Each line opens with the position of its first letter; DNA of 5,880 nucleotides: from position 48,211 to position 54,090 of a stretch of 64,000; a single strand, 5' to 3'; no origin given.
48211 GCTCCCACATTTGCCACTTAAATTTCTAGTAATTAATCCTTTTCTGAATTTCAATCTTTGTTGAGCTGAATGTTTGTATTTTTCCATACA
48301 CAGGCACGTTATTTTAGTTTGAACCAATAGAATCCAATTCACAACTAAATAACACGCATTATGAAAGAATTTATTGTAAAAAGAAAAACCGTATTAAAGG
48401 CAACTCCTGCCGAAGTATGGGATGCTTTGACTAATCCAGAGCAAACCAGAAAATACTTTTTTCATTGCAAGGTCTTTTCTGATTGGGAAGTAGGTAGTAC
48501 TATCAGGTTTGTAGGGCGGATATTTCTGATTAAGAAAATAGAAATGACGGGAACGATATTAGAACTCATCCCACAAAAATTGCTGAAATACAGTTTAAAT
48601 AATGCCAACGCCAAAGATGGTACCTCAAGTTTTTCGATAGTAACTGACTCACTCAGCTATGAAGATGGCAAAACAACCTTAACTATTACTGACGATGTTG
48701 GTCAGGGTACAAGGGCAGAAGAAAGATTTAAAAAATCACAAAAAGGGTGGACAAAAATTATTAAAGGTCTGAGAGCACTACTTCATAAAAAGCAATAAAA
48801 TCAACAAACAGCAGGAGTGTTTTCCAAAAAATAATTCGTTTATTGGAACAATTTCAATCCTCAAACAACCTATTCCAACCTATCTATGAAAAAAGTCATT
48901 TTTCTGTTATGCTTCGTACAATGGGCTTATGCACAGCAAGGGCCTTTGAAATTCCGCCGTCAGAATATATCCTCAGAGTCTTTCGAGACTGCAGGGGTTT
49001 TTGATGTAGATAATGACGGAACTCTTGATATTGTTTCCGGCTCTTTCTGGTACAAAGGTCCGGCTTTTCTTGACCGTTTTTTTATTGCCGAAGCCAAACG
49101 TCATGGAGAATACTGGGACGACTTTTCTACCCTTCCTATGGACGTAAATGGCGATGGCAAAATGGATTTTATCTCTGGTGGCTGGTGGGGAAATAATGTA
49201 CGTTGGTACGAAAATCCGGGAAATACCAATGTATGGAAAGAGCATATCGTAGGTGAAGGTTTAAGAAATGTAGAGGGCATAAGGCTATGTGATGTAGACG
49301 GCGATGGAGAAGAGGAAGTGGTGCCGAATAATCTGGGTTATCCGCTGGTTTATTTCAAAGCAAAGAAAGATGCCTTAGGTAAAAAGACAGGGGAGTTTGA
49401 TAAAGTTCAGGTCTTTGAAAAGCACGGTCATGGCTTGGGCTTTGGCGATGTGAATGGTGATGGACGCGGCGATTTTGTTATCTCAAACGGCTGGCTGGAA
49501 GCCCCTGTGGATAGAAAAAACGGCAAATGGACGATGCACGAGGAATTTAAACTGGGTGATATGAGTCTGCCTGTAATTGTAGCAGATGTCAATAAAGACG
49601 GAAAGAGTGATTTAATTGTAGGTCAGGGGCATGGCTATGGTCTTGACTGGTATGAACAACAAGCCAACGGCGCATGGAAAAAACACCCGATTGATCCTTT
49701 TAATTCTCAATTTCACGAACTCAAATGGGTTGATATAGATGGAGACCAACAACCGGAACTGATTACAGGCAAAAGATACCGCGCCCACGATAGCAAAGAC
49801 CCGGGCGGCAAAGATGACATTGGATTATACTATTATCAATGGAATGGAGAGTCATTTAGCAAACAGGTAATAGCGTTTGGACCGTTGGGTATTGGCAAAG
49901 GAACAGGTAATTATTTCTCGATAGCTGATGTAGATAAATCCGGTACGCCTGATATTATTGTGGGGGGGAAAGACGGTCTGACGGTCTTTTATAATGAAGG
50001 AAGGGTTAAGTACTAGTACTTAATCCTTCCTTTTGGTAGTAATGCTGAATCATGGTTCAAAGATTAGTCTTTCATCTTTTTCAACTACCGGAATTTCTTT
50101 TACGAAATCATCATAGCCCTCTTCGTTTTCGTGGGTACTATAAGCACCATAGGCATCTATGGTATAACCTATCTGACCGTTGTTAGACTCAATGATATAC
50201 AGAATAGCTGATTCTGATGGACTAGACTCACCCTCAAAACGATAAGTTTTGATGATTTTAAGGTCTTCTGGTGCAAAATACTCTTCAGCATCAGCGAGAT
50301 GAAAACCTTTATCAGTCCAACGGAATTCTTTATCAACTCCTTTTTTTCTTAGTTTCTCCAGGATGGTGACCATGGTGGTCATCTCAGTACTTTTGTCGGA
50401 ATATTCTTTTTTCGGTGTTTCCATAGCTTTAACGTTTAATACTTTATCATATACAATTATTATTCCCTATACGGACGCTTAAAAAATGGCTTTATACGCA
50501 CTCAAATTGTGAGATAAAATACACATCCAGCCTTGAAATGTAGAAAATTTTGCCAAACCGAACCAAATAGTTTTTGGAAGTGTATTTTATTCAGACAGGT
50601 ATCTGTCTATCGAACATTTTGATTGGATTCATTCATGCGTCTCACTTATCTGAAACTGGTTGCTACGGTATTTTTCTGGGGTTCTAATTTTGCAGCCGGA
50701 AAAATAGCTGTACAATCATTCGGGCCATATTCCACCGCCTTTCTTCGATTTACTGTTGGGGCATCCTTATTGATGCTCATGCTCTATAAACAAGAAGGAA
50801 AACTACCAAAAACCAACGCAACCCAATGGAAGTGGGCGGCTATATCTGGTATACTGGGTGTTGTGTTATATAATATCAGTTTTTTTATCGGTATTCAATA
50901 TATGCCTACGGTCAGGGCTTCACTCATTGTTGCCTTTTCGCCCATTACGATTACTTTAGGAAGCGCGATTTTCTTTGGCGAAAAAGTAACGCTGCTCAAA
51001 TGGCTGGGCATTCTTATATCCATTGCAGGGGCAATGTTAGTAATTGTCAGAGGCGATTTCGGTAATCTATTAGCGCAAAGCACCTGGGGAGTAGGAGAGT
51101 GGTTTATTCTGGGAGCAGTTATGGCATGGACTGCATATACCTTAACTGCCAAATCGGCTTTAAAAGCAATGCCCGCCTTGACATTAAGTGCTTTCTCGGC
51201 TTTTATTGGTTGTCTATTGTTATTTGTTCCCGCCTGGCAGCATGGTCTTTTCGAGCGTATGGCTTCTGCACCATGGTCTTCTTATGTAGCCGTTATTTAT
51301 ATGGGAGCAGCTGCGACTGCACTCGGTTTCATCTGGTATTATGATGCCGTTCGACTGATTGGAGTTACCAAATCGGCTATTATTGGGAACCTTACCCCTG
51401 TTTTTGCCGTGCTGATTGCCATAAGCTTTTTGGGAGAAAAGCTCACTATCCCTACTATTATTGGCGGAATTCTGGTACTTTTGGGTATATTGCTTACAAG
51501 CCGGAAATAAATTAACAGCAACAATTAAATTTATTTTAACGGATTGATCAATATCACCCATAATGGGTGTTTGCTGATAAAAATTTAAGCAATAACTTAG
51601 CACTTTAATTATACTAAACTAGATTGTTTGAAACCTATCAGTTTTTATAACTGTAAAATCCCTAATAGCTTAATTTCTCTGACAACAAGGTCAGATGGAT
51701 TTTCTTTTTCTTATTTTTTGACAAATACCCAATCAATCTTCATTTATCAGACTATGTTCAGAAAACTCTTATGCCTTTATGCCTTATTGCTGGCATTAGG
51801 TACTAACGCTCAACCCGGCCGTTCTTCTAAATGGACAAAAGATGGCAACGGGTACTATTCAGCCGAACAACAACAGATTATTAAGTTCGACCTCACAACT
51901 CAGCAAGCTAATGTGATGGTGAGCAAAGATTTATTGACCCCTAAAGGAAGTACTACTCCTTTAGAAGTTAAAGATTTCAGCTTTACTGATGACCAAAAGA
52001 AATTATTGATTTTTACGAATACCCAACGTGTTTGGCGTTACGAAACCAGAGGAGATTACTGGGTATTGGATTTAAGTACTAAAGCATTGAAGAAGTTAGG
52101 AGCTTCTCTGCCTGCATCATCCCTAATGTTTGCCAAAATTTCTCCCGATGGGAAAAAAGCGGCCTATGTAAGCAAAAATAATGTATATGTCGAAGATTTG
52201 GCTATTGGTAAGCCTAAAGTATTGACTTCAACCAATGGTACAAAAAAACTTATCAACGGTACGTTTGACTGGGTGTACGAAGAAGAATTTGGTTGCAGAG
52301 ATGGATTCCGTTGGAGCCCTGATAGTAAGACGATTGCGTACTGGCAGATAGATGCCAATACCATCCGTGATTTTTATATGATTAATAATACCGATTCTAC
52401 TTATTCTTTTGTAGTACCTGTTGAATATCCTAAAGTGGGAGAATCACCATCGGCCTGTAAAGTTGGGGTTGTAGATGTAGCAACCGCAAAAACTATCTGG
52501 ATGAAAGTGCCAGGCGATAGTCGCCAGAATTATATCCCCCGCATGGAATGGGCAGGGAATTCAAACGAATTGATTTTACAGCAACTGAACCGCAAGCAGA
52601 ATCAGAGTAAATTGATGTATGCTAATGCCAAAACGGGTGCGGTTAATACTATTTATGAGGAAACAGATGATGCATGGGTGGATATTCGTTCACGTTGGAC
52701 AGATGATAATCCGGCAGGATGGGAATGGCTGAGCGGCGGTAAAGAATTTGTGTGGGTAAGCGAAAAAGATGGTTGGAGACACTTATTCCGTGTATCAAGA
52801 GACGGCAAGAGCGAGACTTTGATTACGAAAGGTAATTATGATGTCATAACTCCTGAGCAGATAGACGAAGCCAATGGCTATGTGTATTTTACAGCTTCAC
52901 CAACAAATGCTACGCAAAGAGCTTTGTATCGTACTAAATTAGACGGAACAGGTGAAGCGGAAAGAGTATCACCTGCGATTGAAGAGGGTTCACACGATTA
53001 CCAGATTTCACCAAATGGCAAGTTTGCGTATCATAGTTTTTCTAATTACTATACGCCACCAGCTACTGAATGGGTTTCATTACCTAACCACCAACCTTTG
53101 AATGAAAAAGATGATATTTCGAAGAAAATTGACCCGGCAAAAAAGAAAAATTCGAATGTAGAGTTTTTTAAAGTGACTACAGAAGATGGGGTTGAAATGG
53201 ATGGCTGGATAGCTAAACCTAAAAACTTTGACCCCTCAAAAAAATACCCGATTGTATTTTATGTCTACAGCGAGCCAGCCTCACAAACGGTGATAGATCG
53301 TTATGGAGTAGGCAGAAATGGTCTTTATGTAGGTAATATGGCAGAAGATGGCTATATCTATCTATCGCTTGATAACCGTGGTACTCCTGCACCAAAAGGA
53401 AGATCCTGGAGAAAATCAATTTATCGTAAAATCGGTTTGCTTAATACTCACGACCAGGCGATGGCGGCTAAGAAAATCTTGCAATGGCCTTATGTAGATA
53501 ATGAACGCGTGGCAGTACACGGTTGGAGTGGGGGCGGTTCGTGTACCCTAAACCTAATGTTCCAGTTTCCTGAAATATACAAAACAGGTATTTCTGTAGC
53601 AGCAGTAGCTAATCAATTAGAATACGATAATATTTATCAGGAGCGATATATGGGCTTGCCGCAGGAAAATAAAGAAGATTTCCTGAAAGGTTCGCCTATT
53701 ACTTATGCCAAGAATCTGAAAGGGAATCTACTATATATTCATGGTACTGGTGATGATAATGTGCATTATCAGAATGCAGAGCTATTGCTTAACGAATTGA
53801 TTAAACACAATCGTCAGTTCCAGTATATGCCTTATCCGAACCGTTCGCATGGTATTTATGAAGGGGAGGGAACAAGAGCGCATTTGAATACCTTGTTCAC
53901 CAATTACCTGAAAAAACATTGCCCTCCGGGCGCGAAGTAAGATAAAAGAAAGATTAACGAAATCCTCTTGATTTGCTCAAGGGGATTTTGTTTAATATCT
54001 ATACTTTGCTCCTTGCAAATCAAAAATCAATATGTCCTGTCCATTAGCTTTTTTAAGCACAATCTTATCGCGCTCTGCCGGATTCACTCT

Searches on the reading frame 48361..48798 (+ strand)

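Call 54: search_protein_families(library=pfam, proteins=[window:48361-48798:+], max_evalue=0.0001)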
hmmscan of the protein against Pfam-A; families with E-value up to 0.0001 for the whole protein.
window:48361-48798:+ (145 aa): 2 families
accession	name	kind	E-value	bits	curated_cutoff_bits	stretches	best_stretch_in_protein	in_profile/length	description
PF08327.17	AHSA1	-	1.3e-17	64.6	22.1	1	13-141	1-124/125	Activator of Hsp90 ATPase homolog 1-like protein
PF10604.15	Polyketide_cyc2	-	9.7e-06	26.4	27.4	1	6-114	4-109/142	Polyketide cyclase / dehydrase and lipid transport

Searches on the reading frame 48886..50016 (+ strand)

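Call 61: search_protein_families(library=pfam, proteins=[window:48886-50016:+], max_evalue=0.00001)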
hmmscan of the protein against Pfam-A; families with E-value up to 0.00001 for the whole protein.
window:48886-50016:+ (376 aa): 3 families
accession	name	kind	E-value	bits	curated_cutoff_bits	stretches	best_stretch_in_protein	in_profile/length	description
PF13517.12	FG-GAP_3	-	9.8e-28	97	26.9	2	86-146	1-60/61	FG-GAP-like repeat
PF01839.29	FG-GAP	-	1.9e-15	56.8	22.1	0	181-202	2-23/37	FG-GAP repeat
PF16743.10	PliI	-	1.5e-07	31.6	27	0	273-298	56-81/123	Periplasmic lysozyme inhibitor of I-type lysozyme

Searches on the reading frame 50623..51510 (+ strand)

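Call 61: search_protein_families(library=pfam, proteins=[window:50623-51510:+], max_evalue=0.00001)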
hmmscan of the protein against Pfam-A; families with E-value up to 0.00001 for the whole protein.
window:50623-51510:+ (295 aa): 2 families
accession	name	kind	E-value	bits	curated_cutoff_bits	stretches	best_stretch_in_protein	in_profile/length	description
PF00892.27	EamA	-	8.8e-50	168.9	28.2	2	9-141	4-134/135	EamA-like transporter family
PF03151.22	TPT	-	3.4e-08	33.6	30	0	171-293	16-136/291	Triose-phosphate Transporter family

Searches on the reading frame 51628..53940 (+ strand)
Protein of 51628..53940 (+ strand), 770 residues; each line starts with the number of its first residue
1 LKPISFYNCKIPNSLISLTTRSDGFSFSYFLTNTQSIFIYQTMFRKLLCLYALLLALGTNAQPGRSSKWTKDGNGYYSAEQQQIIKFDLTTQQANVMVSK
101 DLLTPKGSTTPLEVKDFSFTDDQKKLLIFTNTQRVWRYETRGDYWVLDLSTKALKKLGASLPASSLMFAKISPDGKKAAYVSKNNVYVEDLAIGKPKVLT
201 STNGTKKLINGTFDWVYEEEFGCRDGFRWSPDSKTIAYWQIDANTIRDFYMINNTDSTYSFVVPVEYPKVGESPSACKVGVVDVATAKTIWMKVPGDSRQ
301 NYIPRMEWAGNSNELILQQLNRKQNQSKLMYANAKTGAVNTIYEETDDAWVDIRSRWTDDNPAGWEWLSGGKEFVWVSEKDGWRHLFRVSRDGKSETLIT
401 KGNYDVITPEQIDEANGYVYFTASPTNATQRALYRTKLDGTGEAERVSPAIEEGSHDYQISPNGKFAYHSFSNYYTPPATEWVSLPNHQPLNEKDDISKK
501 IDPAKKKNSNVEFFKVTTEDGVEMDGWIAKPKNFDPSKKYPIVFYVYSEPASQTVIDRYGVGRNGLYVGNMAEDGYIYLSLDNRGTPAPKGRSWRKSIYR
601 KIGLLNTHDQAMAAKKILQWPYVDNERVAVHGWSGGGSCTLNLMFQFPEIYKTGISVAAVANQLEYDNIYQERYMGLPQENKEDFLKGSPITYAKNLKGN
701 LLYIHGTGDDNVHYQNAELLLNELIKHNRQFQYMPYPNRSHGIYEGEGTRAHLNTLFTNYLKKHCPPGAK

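Call 61: search_protein_families(library=pfam, proteins=[window:51628-53940:+], max_evalue=0.00001)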
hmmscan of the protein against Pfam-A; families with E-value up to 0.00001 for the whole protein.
window:51628-53940:+ (770 aa): 2 families
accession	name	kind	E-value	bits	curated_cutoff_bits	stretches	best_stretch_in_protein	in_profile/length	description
PF00930.27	DPPIV_N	-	1.8e-88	297.1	22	1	121-478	2-354/354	Dipeptidyl peptidase IV (DPP IV) N-terminal region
PF00326.27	Peptidase_S9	-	2e-40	139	22.6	1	571-764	10-209/213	Prolyl oligopeptidase family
